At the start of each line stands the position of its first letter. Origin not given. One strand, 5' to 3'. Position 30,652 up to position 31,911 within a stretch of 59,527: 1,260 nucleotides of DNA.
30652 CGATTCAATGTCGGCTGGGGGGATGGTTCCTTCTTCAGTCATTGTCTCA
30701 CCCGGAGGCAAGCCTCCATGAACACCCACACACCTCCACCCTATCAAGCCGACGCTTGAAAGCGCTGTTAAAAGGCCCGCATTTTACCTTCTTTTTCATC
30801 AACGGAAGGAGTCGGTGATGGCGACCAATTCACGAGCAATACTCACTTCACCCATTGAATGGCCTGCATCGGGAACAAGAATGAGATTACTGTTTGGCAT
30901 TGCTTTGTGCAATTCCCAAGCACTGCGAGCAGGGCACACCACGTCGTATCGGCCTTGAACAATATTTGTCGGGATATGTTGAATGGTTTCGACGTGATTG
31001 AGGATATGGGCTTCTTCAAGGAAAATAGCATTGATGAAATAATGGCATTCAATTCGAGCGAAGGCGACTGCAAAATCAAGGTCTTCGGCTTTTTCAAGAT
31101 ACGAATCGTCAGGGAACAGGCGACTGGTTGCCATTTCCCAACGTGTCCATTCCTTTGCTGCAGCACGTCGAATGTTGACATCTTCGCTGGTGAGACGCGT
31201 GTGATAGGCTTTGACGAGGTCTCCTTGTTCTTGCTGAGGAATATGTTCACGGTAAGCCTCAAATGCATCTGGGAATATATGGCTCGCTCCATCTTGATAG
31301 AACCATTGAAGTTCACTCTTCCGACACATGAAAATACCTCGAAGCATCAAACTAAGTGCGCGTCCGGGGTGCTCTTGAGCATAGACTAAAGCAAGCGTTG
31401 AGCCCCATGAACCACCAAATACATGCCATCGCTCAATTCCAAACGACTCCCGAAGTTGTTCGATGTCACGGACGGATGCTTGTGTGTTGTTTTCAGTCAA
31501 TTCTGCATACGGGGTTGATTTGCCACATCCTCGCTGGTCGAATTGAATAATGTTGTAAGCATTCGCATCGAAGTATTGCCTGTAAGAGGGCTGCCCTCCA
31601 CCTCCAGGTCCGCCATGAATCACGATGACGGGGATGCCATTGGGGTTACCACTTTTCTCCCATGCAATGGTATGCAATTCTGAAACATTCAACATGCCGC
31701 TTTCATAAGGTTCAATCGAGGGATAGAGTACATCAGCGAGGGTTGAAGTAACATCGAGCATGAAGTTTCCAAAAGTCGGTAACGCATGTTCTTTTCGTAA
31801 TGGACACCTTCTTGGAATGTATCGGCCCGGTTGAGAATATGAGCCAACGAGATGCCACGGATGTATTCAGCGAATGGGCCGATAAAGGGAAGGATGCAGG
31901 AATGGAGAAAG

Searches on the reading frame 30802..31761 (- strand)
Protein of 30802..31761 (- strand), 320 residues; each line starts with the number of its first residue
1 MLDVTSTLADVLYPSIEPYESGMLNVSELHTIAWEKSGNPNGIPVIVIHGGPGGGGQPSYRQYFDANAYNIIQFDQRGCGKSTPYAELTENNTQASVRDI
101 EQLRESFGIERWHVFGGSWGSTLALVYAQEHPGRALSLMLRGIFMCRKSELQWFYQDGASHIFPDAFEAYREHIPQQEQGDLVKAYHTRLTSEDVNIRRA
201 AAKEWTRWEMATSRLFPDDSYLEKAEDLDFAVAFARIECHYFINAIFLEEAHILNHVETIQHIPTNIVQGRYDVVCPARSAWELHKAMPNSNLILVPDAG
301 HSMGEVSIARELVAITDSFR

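Call 37: find_encoding_contigs(protein=window:30802-31761:-, flank=10000, max_places=6)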
Protein window:30802-31761:- (320 aa): 4 contigs read that carry it; 4 places shown.
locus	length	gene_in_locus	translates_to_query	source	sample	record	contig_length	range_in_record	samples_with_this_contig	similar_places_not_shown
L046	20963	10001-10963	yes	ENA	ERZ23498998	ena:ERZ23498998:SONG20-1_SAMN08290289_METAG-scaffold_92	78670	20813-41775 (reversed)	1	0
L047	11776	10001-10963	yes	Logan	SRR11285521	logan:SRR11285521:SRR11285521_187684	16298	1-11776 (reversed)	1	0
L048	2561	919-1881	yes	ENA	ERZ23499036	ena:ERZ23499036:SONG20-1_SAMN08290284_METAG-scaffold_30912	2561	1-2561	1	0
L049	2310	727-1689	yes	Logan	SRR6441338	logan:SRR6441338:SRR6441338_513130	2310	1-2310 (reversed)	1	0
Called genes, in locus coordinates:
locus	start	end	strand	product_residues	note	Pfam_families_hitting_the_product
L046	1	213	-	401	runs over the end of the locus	-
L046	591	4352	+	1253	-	PF12705:PDDEXK_1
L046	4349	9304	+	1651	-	PF13245:AAA_19 (faint), PF00580:UvrD-helicase, PF13361:UvrD_C, PF13538:UvrD_C_2 (faint), PF12705:PDDEXK_1 (faint)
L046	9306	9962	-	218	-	PF13489:Methyltransf_23, PF08003:Methyltransf_9 (weak), PF13847:Methyltransf_31, PF08241:Methyltransf_11, PF08242:Methyltransf_12, PF13649:Methyltransf_25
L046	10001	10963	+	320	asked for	PF12146:Hydrolase_4 (weak), PF00561:Abhydrolase_1, PF12697:Abhydrolase_6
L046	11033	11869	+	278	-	-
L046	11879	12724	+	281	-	PF02666:PS_Dcarbxylase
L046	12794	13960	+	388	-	-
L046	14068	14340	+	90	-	-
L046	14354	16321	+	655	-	PF00036:EF-hand_1 (faint), PF13202:EF-hand_5 (faint), PF13405:EF-hand_6 (faint), PF13499:EF-hand_7 (weak)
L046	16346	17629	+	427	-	PF01926:MMR_HSR1, PF02421:FeoB_N (weak), PF08438:YGR210-like_G4, PF02824:TGS (weak)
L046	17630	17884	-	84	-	-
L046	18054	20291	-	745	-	PF00425:Chorismate_bind, PF00117:GATase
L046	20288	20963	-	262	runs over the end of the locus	PF01063:Aminotran_4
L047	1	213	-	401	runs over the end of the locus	-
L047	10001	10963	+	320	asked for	PF12146:Hydrolase_4 (weak), PF00561:Abhydrolase_1, PF12697:Abhydrolase_6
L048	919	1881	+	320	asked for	PF12146:Hydrolase_4 (weak), PF00561:Abhydrolase_1, PF12697:Abhydrolase_6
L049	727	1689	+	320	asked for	PF12146:Hydrolase_4 (weak), PF00561:Abhydrolase_1, PF12697:Abhydrolase_6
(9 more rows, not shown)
